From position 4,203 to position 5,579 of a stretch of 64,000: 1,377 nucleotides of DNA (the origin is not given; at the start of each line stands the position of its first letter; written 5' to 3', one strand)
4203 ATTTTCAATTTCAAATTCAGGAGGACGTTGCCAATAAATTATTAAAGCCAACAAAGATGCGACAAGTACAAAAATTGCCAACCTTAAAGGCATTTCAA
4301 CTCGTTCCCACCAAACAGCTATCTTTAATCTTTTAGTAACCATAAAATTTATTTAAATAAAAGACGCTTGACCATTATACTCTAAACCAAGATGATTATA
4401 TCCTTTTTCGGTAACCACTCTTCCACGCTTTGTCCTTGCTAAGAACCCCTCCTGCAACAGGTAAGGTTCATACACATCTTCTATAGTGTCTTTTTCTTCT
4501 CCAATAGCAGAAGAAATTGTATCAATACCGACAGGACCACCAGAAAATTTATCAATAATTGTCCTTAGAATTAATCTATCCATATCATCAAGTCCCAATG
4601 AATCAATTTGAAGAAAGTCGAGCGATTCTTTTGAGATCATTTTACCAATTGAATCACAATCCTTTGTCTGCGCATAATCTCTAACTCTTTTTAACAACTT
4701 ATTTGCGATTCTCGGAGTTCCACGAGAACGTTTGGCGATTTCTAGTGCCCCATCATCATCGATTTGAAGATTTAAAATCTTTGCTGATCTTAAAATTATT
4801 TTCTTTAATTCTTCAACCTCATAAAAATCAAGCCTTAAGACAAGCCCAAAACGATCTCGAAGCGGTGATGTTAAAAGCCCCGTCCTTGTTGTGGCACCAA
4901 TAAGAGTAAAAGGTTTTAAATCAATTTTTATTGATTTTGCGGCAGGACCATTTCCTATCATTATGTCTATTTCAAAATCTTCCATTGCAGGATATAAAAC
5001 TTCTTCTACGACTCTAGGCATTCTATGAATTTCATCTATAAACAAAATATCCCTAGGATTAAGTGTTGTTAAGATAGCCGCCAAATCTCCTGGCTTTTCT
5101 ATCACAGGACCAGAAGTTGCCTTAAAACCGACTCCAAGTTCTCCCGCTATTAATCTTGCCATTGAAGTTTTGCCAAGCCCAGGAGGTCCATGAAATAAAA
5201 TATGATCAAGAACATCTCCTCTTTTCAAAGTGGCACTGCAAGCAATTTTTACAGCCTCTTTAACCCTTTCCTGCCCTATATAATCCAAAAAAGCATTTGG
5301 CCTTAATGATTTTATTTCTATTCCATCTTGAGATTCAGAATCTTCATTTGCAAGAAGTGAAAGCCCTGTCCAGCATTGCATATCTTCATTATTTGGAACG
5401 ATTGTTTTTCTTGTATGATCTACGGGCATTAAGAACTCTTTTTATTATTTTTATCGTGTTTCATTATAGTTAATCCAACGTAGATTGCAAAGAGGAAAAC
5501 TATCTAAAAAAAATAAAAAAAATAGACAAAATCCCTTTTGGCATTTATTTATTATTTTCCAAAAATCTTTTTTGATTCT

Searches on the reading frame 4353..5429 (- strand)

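Call 71: search_protein_families(library=pfam, proteins=[window:4353-5429:-], max_evalue=0.001)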
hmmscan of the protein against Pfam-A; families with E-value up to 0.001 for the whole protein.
window:4353-5429:- (358 aa): 6 families
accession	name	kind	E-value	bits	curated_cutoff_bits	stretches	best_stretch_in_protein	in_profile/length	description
PF05496.18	RuvB_N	-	5.9e-75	250.8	27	1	42-200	1-159/159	Holliday junction DNA helicase RuvB P-loop domain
PF17864.7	AAA_lid_4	-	1.4e-30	105.3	27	1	203-276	1-74/74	RuvB AAA lid domain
PF05491.19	RuvB_C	-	1.1e-27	96.2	24.7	1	278-347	2-71/72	RuvB C-terminal winged helix domain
PF00004.35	AAA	-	1.5e-20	74.4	21.2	1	77-199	1-128/131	ATPase family associated with various cellular activities (AAA)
PF07728.20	AAA_5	-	1.5e-07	31.9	22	0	124-194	65-139/139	AAA domain (dynein-related subfamily)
PF01078.27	Mg_chelatase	-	1e-06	28.8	20.3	0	49-95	4-43/207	Magnesium chelatase, subunit ChlI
